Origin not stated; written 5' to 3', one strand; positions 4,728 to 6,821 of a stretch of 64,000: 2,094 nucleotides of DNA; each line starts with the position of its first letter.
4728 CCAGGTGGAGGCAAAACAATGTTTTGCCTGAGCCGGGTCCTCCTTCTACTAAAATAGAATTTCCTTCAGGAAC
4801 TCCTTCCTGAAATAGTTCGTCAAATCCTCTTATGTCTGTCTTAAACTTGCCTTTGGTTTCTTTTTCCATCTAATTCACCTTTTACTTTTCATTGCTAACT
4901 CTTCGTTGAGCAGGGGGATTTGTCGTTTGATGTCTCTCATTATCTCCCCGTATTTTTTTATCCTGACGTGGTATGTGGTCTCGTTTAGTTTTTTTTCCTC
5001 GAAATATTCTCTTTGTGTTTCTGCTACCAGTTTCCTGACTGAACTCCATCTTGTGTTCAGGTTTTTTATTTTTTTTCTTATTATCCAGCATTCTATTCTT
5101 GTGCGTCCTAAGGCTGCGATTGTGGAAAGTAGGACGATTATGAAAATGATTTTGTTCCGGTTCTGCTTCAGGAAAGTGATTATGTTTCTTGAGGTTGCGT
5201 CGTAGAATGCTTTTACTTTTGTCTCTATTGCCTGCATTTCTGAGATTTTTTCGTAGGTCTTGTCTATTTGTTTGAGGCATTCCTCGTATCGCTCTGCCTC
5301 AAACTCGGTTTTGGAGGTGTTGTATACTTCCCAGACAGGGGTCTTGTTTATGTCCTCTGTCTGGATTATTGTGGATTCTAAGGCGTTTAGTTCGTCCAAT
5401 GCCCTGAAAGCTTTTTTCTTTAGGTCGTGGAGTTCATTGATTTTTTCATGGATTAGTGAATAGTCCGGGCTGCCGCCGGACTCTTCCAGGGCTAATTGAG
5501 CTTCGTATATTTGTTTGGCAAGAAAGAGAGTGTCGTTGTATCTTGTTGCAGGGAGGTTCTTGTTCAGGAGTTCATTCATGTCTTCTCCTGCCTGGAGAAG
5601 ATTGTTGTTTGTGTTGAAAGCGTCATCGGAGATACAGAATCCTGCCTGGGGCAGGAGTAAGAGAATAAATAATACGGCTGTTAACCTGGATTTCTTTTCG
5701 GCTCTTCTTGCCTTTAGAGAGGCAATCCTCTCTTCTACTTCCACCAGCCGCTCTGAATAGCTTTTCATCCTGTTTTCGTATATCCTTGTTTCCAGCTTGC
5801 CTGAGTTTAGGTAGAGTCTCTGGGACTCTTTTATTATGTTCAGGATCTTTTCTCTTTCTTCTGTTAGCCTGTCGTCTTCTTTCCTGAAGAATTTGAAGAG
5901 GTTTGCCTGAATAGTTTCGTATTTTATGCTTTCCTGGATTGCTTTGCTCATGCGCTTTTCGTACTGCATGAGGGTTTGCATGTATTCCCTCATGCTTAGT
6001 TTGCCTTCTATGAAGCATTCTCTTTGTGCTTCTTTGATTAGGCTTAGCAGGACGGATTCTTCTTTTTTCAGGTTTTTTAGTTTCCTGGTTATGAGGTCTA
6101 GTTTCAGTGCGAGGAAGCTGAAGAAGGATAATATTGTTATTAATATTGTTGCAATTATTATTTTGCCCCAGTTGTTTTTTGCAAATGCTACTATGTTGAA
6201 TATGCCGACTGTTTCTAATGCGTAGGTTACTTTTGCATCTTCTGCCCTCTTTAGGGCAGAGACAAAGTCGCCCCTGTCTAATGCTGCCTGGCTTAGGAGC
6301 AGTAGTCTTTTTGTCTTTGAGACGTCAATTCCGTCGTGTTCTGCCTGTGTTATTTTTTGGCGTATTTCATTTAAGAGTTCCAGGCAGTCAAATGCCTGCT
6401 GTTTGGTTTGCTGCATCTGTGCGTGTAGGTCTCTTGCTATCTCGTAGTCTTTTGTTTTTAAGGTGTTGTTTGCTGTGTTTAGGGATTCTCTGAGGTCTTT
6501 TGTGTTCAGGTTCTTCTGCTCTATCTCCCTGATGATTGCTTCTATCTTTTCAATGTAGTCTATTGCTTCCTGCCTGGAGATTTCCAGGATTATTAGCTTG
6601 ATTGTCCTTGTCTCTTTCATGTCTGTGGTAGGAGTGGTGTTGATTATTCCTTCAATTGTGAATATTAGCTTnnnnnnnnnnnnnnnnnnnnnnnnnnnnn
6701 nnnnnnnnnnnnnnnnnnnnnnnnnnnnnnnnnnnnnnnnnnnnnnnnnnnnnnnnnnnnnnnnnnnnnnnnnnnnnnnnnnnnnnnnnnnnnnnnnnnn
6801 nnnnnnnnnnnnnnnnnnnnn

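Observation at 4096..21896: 17-kb giant lectin-domain surface-protein gene translationally coupled to a KaiC-like ATPase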

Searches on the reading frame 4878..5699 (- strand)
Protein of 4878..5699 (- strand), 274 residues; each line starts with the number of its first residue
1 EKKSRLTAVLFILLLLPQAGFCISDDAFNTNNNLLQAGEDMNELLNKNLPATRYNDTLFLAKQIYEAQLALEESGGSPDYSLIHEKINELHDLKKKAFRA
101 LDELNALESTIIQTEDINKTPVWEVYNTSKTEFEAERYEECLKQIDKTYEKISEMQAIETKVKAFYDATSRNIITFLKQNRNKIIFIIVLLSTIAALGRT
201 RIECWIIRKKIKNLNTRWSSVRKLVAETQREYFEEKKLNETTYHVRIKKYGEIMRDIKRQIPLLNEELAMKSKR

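Call 28: find_homologous_proteins(query=window:4878-5699:-, max_evalue=0.00001)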
Query window:4878-5699:- (274 aa): 31 proteins with E <= 0.00001 among 1859 candidates.
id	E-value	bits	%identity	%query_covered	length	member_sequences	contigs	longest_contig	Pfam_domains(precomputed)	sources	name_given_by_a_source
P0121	8.7e-109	381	84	78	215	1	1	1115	-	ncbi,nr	ncbi:MAG: hypothetical protein KAJ24_02570, partial [Candidatus Aenigmarchaeota archaeon]|nr:hypothe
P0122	1.0e-100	354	100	62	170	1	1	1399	-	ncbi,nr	ncbi:MAG: hypothetical protein KAQ92_08105, partial [Candidatus Aenigmarchaeota archaeon]|nr:hypothe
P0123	2.4e-85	304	57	92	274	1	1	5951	-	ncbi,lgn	ncbi:MAG: hypothetical protein ACE5FW_00600 [Candidatus Aenigmatarchaeota archaeon]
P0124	1.5e-83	298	56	98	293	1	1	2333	-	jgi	-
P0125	2.4e-83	297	55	93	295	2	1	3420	-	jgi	-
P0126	2.6e-77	278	49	99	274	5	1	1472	-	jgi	-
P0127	3.0e-75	271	53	92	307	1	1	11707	-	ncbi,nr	ncbi:hypothetical protein HY991_05935 [Candidatus Micrarchaeota archaeon]|nr:hypothetical protein [C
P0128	8.8e-75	269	51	98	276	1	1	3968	-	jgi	jgi:hypothetical protein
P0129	1.2e-74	269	48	98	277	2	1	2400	-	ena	-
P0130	2.2e-74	268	53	97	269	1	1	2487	-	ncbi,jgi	-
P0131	1.5e-73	265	49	96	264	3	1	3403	-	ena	-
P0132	2.0e-73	265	49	97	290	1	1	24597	-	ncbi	-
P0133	5.8e-71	257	48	99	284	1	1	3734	-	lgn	-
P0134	4.5e-70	254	50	98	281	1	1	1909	-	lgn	-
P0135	1.7e-69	252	49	98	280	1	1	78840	-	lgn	-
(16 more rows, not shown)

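Call 31: search_protein_families(library=pfam, proteins=[window:4878-5699:-], max_evalue=1)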
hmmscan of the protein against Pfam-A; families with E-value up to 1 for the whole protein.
window:4878-5699:- (274 aa): 7 families
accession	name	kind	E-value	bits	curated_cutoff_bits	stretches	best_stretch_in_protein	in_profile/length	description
PF05266.19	DUF724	-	0.0057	17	38.4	1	64-166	73-174/188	Protein of unknown function (DUF724)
PF22431.2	COG2p_C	-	0.016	16.2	27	1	51-113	44-105/139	COG2p C-terminal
PF00435.27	Spectrin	-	0.081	13.9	29.9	1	207-231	78-102/105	Spectrin repeat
PF11574.13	Rpf1_C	-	0.19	12.9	21.2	1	157-184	59-86/88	Resuscitation-promoting factor Rpf1, C-terminal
PF09049.15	SNN_transmemb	-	0.25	12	25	1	185-205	12-32/32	Stannin transmembrane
PF01490.24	Aa_trans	-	0.26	10.4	25.6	1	164-236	253-318/410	Transmembrane amino acid transporter protein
PF13339.11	AATF-Che1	-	0.64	11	24.7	1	86-169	51-130/137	Apoptosis antagonizing transcription factor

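Call 39: predict_structure(alignment_id=A2)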
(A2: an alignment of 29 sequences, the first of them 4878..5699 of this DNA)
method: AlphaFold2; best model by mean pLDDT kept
length: 274 residues; sequences in the alignment: 29
mean_pLDDT: 91.6   pTM: 0.55
mean pLDDT of the five models: 91.6, 91.5, 90.9, 89.4, 89.3
residues with pLDDT >= 90: 224; 70-90: 35; 50-70: 12; < 50: 3
segments of 3 or more residues with pLDDT < 50: 18-20
pLDDT, mean of each block of 10 residues (from residue 1): 69 56 79 95 94 96 95 89 95 96 97 91 97 96 97 93 90 92 95 91 95 97 97 94 97 97 96 85
secondary structure, 60 per line:
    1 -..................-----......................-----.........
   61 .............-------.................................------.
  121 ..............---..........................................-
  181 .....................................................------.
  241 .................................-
elements in order: H2-19 H25-46 H52-73 H81-113 H120-134 H138-179 H181-233 H240-273

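Call 41: fold_search(model_id=the predicted structure, library=pdb)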
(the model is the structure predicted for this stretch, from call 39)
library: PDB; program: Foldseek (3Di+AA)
matches with E <= 10: 328; with E <= 0.001: 0
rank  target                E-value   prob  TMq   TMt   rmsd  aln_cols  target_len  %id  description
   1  6bpa_D                8.2e-02  0.41  0.17  0.16  36.0       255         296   16  Plasmodium vivax reticulocyte binding protein 2b (PvRBP2b) bound to monoclonal antibody 3E9 (released 2018-06-20)
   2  6wqo_D                8.7e-02  0.47  0.17  0.16  34.2       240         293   18  Plasmodium vivax reticulocyte binding protein 2b (PvRBP2b) bound to human monoclonal antibody 283284 (released 2021-01-27)
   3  7unh_A                9.1e-02  0.30  0.16  0.17  33.2       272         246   13  De novo designed chlorophyll dimer protein in apo state, SP2 (released 2023-04-19)
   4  7uni_A                1.2e-01  0.44  0.19  0.21  33.3       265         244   11  De novo designed chlorophyll dimer protein with Zn pheophorbide a methyl ester, SP2-ZnPPaM (released 2023-04-19)
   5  5w53_A                1.3e-01  0.41  0.17  0.16  34.1       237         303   17  Crystal structure of the erythrocyte-binding domain from Plasmodium vivax reticulocyte-binding protein 2b (PvRBP2b) (released 2017-11-29)
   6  6bpe_G                1.4e-01  0.35  0.17  0.16  34.4       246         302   15  Plasmodium vivax reticulocyte binding protein 2b (PvRBP2b) bound to monoclonal antibody 6H1 (released 2018-06-20)
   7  7uni_C                1.5e-01  0.30  0.16  0.18  33.2       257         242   12  De novo designed chlorophyll dimer protein with Zn pheophorbide a methyl ester, SP2-ZnPPaM (released 2023-04-19)
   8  6wm9_A                1.6e-01  0.35  0.16  0.16  34.2       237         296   17  Plasmodium vivax reticulocyte binding protein 2b (PvRBP2b) bound to human monoclonal antibody 237235 (released 2021-01-27)
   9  6bpc_A                1.6e-01  0.30  0.17  0.16  36.0       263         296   16  Plasmodium vivax reticulocyte binding protein 2b (PvRBP2b) bound to monoclonal antibody 4F7 (released 2018-06-20)
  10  6wtu_J                1.9e-01  0.33  0.17  0.16  34.2       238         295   17  Plasmodium vivax reticulocyte binding protein 2b (PvRBP2b) bound to human monoclonal antibody 273264 (released 2021-01-27)
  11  9dzc_B                1.9e-01  0.33  0.17  0.16  34.2       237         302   18  PvRBP2b N-terminal domain stabilised mutant WHT2483 (released 2025-02-26)
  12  6wty_A                2.1e-01  0.33  0.17  0.16  34.1       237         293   17  Plasmodium vivax reticulocyte binding protein 2b (PvRBP2b) bound to human monoclonal antibody 253245 (released 2021-01-27)
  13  7unh_B                2.1e-01  0.25  0.16  0.18  33.2       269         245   12  De novo designed chlorophyll dimer protein in apo state, SP2 (released 2023-04-19)
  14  6wn1_A                2.4e-01  0.28  0.17  0.16  36.9       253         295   17  Plasmodium vivax reticulocyte binding protein 2b (PvRBP2b) bound to human monoclonal antibody 241242 (released 2021-01-27)
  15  6wqo_A                2.5e-01  0.28  0.16  0.16  34.2       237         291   17  Plasmodium vivax reticulocyte binding protein 2b (PvRBP2b) bound to human monoclonal antibody 283284 (released 2021-01-27)
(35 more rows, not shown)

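Call 50: search_protein_representatives(alignment_id=A2)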
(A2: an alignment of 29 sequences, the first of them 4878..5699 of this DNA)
Query: 29 sequences, 281 profile positions. Proteins with E-value up to 0.001 (for the whole library): 1466; up to 1e-10: 986; up to 1e-30: 384. The best 150 are listed.
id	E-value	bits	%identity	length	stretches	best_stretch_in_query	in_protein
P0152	1.2e-114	398.6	-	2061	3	6-274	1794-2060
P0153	6.1e-108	376.6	-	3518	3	21-274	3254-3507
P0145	2.5e-106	371.3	-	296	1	3-277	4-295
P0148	1.3e-105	368.9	-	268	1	7-272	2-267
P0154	1.4e-103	362.3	-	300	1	4-275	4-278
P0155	1.3e-100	352.5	-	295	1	7-276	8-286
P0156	9.8e-99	346.4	-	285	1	8-275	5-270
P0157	2.2e-98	345.3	-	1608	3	19-278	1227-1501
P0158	1.2e-97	342.8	-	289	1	6-278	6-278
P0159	3.1e-97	341.5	-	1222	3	13-271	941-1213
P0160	2.7e-95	335.1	-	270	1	10-274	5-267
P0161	3.1e-95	334.9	-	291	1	6-277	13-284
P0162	8.3e-95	333.5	-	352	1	9-279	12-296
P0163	8.4e-95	333.5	-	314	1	5-273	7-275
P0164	1.7e-94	332.5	-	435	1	6-276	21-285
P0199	2.8e-73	262.9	-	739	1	7-279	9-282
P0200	3.3e-73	262.6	-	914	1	7-270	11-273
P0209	8.2e-72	258.1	-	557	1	6-277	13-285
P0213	4.1e-71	255.8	-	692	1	5-275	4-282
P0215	6.2e-71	255.2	-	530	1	5-276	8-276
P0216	2.7e-70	253.1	-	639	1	3-276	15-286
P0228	1.2e-68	247.7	-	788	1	9-278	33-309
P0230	2.5e-68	246.7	-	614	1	5-273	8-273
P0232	5.7e-68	245.5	-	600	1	6-276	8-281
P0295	1.3e-61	224.6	-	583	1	9-272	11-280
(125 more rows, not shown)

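Call 51: search_protein_families(library=pfam, proteins=[P0199, P0200, P0209, P0213, P0215, P0216, P0228, P0230, P0232, P0295], max_evalue=0.001)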
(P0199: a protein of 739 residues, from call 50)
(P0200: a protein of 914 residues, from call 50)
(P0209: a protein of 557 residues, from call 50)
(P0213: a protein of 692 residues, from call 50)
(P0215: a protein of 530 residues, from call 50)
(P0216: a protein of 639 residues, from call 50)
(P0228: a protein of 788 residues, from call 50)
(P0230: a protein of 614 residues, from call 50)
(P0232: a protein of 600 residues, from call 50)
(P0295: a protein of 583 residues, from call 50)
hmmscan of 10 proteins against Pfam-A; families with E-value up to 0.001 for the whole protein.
P0199 (739 aa): 1 family
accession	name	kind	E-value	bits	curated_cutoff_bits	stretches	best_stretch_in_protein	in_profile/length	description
PF00515.34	TPR_1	-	0.00065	19.9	27.8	0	614-634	7-27/34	Tetratricopeptide repeat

P0200 (914 aa): 0 families

P0209 (557 aa): 0 families

P0213 (692 aa): 0 families

P0215 (530 aa): 0 families

P0216 (639 aa): 0 families

P0228 (788 aa): 0 families

P0230 (614 aa): 0 families

P0232 (600 aa): 0 families

P0295 (583 aa): 0 families

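Call 69: search_protein_families(library=padloc, proteins=[window:4878-5699:-], max_evalue=0.01)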
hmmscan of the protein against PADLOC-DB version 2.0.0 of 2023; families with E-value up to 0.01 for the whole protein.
window:4878-5699:- (274 aa): 0 families

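Call 85: find_homologous_proteins(query=A2, max_evalue=0.001)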
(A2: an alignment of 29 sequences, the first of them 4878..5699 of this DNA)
Query A2 (29 sequences) (274 aa, profile of the alignment): 30 proteins with E <= 0.001 among 8000 candidates.
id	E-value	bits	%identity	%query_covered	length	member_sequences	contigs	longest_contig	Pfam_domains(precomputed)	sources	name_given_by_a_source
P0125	4.0e-120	418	55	93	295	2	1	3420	-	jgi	-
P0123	2.5e-119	416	57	92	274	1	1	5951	-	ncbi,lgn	ncbi:MAG: hypothetical protein ACE5FW_00600 [Candidatus Aenigmatarchaeota archaeon]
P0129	1.8e-117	410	48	98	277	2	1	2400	-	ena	-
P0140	1.1e-114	400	49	92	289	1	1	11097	-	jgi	jgi:hypothetical protein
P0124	4.6e-113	395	56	98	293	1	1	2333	-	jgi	-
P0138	8.1e-112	391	51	92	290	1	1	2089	-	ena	-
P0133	3.3e-111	389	48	99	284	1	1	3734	-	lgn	-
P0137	4.8e-111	388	50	86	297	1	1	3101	-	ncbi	-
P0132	1.6e-110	387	49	97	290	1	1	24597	-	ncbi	-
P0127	2.0e-110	386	53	92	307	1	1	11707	-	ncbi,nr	ncbi:hypothetical protein HY991_05935 [Candidatus Micrarchaeota archaeon]|nr:hypothetical protein [C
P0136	2.1e-110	386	49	88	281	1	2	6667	-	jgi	jgi:hypothetical protein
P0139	2.7e-110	386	49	97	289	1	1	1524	-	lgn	-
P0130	2.8e-108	379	53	97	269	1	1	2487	-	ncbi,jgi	-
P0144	7.4e-108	378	45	91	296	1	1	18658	-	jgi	-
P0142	1.4e-107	377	45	91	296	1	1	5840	-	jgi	-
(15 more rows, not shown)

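Call 92: find_related_loci(query=A2, collection=metagenome_contigs, flank=10000)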
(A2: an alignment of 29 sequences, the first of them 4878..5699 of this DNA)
Query A2 (274 aa) in metagenome_contigs; peptide patterns used: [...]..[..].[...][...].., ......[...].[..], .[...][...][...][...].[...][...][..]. (x = any residue, [..] = any of these).
331 stretches matched a pattern; 86 encode a relative of the query (tblastn E <= 1e-3); the best 80 are kept; 80 distinct loci.
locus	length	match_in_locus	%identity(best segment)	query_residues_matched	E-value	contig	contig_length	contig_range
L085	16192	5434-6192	63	20-274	1e-106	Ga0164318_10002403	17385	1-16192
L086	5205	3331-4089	54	22-274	4e-87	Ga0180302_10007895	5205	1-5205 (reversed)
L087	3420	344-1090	55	21-269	5e-88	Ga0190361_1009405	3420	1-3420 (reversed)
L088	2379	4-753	50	25-274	2e-80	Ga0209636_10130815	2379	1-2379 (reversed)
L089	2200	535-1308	50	17-274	6e-78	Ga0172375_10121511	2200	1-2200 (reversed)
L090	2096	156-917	45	7-262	6e-72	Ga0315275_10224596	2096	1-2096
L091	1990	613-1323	47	37-273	1e-71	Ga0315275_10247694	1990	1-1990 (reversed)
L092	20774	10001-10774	45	17-274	2e-64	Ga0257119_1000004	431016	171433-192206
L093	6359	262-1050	48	10-274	1e-64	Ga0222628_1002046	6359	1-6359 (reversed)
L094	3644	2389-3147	46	22-274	2e-62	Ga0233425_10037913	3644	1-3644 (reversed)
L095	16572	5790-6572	41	11-271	3e-62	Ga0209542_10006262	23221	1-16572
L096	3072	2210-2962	43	23-273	7e-59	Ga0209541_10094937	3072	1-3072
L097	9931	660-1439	42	10-274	2e-58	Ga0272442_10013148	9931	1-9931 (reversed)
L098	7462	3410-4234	38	7-268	7e-58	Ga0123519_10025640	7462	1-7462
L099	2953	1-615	48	67-271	1e-57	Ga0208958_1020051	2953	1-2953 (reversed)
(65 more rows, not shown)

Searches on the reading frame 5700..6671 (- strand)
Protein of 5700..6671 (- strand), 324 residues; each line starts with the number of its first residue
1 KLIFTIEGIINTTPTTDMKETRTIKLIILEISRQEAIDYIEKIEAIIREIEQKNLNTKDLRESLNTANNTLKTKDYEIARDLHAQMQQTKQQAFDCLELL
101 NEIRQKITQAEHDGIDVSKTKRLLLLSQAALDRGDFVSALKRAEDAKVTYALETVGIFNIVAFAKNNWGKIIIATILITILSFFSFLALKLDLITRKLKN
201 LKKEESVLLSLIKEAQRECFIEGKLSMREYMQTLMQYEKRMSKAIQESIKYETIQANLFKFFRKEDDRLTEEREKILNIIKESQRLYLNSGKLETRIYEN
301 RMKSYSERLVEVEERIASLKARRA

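Call 31: search_protein_families(library=pfam, proteins=[window:5700-6671:-], max_evalue=1)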
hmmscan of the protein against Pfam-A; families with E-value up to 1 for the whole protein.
window:5700-6671:- (324 aa): 6 families
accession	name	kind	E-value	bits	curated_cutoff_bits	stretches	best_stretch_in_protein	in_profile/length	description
PF20172.3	DUF6538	-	0.027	14.6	27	1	59-96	18-57/60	Domain of unknown function (DUF6538)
PF06746.16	DUF1216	-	0.041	14.3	21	1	45-112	13-81/134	Protein of unknown function (DUF1216)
PF08285.16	DPM3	-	0.21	12.3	25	1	157-218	22-83/90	Dolichol-phosphate mannosyltransferase subunit 3 (DPM3)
PF22838.1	COMMD8_HN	-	0.23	12.3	27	0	224-260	34-70/90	COMMD8, helical N-terminal domain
PF25204.1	DAAF9_2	-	0.3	11.1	27.5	1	85-153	38-105/210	DAAF9 domain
PF14346.11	DUF4398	-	0.71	10.8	27.9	0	55-85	24-54/78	Domain of unknown function (DUF4398)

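Call 69: search_protein_families(library=padloc, proteins=[window:5700-6671:-], max_evalue=0.01)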
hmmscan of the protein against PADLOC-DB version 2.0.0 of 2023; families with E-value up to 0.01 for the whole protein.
window:5700-6671:- (324 aa): 0 families
